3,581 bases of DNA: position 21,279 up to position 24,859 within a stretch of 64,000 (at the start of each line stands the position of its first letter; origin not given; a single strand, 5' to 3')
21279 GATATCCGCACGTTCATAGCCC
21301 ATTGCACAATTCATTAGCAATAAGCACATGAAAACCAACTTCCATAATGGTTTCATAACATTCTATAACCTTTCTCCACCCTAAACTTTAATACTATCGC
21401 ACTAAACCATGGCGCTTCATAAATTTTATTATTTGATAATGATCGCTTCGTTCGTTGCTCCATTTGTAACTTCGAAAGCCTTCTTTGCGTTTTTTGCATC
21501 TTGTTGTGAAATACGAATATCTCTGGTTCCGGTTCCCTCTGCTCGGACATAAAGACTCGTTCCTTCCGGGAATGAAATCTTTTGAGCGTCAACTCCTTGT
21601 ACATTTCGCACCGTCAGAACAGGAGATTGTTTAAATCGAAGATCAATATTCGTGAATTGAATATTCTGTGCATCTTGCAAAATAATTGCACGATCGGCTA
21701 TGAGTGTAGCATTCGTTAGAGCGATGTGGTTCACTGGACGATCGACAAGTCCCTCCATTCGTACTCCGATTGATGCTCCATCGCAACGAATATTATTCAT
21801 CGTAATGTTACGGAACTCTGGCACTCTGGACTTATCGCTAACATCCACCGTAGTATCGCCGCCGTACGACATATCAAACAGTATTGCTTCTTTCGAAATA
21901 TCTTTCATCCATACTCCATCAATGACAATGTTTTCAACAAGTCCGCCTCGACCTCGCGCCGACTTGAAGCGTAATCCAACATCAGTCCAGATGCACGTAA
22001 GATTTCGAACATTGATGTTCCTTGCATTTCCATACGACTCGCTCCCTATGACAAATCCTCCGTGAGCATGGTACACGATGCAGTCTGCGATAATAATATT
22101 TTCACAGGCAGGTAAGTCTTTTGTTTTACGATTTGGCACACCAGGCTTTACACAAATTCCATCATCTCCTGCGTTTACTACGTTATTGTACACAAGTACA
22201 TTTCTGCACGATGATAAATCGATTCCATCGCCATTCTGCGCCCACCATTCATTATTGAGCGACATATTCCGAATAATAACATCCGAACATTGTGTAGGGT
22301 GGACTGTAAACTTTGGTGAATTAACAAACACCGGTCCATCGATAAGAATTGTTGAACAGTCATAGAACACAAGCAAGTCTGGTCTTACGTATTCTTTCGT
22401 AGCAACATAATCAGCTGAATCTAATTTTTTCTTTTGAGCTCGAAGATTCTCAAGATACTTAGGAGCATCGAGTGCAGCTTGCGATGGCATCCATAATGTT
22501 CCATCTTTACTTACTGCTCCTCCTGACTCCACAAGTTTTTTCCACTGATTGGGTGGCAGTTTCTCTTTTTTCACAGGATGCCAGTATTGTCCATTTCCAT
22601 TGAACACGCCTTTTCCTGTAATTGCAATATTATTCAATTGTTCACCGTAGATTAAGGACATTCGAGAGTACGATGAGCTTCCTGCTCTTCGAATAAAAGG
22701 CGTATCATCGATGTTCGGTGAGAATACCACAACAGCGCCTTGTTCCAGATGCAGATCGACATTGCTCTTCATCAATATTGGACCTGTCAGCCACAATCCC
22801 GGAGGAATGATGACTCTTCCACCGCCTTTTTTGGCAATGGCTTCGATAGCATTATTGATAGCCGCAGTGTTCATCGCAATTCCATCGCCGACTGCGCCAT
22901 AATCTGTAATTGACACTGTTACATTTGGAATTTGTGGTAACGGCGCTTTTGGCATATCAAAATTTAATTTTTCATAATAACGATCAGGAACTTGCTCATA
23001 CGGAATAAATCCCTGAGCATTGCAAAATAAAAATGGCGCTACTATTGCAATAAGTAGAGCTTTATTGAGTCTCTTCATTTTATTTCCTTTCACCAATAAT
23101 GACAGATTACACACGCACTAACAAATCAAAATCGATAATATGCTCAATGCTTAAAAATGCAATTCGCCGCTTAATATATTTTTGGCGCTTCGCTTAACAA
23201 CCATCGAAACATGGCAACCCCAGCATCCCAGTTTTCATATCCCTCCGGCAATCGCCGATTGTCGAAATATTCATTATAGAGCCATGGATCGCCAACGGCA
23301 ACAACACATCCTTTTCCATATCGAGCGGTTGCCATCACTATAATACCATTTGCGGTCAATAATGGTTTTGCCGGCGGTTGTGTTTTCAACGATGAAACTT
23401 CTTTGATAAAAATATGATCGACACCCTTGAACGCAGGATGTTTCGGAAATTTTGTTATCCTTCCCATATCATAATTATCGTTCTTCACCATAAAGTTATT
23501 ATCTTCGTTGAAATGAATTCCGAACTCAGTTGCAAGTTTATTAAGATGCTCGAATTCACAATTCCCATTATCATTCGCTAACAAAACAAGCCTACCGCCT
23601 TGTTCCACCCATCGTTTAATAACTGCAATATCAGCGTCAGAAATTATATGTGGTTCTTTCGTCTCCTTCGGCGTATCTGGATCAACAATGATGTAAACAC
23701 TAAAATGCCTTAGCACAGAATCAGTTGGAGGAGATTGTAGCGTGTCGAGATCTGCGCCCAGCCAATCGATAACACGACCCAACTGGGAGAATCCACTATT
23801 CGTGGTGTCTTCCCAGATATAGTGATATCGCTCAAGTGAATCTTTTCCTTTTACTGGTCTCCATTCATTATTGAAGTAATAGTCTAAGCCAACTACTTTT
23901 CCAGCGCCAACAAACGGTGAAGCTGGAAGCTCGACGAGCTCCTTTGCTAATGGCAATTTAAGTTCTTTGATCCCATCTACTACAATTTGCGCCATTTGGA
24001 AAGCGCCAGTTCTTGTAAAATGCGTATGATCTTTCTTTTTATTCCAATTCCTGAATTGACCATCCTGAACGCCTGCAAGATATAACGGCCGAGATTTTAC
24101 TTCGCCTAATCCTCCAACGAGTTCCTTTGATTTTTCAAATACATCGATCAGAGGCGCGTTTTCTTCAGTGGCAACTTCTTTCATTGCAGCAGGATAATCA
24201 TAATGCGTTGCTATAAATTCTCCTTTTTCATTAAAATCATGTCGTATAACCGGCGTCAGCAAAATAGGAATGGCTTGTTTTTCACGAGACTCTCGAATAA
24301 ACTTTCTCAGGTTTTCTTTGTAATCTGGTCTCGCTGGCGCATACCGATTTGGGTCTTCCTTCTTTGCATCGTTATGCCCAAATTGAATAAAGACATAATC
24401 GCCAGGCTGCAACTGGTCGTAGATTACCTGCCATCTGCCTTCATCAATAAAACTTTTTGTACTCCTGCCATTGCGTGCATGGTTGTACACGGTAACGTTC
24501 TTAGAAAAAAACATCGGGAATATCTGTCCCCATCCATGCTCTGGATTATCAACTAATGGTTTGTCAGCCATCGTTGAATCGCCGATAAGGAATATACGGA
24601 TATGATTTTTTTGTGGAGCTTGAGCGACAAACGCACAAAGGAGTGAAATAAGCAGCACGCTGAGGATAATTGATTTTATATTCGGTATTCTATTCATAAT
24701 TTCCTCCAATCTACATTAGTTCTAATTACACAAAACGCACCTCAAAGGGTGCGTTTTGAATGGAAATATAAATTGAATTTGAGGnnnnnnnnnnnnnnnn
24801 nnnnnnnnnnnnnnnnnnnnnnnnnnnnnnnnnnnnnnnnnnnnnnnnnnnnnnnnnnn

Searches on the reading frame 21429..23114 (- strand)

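Call 84: search_protein_families(library=pfam, proteins=[window:21429-23114:-], max_evalue=0.0001)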
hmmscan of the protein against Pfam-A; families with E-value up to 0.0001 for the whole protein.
window:21429-23114:- (561 aa): 3 families
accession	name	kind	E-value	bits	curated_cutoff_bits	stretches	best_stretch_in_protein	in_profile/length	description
PF00295.23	Glyco_hydro_28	-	1.3e-31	110.4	22.9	1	243-448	89-282/324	Glycosyl hydrolases family 28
PF12708.12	Pect-lyase_RHGA_epim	-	2.1e-11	44.5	27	1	67-121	2-58/213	Rhamnogalacturonase A/epimerase, pectate lyase-like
PF13229.12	Beta_helix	-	4.3e-06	26.9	25.9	1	248-371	26-131/158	Right handed beta helix region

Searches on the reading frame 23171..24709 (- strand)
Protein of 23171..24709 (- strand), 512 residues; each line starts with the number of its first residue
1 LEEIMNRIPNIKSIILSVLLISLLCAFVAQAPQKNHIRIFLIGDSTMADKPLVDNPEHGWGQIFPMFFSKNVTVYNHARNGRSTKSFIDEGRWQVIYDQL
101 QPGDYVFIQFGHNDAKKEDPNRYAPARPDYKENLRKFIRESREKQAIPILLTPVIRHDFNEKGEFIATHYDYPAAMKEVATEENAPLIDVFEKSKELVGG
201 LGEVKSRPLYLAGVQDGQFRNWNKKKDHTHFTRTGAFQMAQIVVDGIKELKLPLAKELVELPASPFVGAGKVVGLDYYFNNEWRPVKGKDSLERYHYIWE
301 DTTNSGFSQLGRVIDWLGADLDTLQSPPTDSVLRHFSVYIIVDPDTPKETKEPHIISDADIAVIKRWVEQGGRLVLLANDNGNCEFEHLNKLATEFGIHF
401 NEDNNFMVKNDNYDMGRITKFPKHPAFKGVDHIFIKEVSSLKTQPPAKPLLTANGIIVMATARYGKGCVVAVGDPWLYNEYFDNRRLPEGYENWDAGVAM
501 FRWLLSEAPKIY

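Call 84: search_protein_families(library=pfam, proteins=[window:23171-24709:-], max_evalue=0.0001)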
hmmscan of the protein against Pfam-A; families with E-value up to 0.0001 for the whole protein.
window:23171-24709:- (512 aa): 4 families
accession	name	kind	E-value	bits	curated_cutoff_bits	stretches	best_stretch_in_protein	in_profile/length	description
PF13472.12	Lipase_GDSL_2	-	7.8e-17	62.8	32.9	1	42-194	2-150/178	GDSL-like Lipase/Acylhydrolase family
PF00657.28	Lipase_GDSL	-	9.6e-13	49.2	23.6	1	39-241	1-206/208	GDSL-like Lipase/Acylhydrolase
PF14258.12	DUF4350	-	2.9e-05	24.9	30.4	1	353-478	48-163/181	Domain of unknown function (DUF4350)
PF23355.1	IFT52_GIFT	-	3.4e-05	23.5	27.2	1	356-404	58-107/246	IFT52 GIFT domain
